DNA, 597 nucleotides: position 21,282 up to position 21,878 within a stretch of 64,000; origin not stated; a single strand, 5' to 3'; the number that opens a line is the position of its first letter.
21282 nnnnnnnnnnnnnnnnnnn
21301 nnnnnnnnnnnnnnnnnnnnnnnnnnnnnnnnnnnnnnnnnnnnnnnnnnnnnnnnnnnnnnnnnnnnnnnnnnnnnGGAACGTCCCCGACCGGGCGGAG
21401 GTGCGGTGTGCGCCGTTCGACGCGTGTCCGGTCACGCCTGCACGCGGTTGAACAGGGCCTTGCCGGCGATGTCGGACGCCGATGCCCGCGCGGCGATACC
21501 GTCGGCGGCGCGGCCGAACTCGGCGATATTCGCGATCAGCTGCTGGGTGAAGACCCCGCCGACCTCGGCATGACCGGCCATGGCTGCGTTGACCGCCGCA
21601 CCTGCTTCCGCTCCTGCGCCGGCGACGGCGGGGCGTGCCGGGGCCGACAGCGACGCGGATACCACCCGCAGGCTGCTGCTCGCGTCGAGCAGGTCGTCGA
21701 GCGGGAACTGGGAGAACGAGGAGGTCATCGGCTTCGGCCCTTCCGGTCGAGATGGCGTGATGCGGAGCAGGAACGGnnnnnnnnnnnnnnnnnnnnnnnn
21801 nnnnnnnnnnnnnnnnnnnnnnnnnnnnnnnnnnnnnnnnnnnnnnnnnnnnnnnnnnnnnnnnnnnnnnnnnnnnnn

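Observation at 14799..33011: ESX/T7SS locus coupled to a WXG100-preceded polymorphic nuclease toxin and immunity island - an actinobacterial analogue of T7SSb/LXG and esxEF-cpnT systems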

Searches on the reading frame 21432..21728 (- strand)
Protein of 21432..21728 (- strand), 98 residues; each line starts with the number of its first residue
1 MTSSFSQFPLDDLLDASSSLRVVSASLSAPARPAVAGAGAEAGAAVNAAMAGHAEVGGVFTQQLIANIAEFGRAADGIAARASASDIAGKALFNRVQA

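Call 4: search_protein_families(library=pfam, proteins=[window:21432-21728:-], max_evalue=0.01)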
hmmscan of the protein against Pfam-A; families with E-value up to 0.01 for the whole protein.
window:21432-21728:- (98 aa): 0 families

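Call 10: search_protein_families(library=ncbifam, proteins=[window:21432-21728:-], max_evalue=0.01)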
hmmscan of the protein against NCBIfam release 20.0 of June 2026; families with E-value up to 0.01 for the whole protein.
window:21432-21728:- (98 aa): 0 families

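Call 11: search_protein_families(library=pfam, proteins=[window:21432-21728:-], max_evalue=5)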
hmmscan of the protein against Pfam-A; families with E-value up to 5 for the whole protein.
window:21432-21728:- (98 aa): 0 families
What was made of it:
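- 21432..21728 (-): Conserved 98-aa protein of unknown function, Ala/Gly-rich with no predicted transmembrane segment. No family hit (calls 4, 10, 11).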
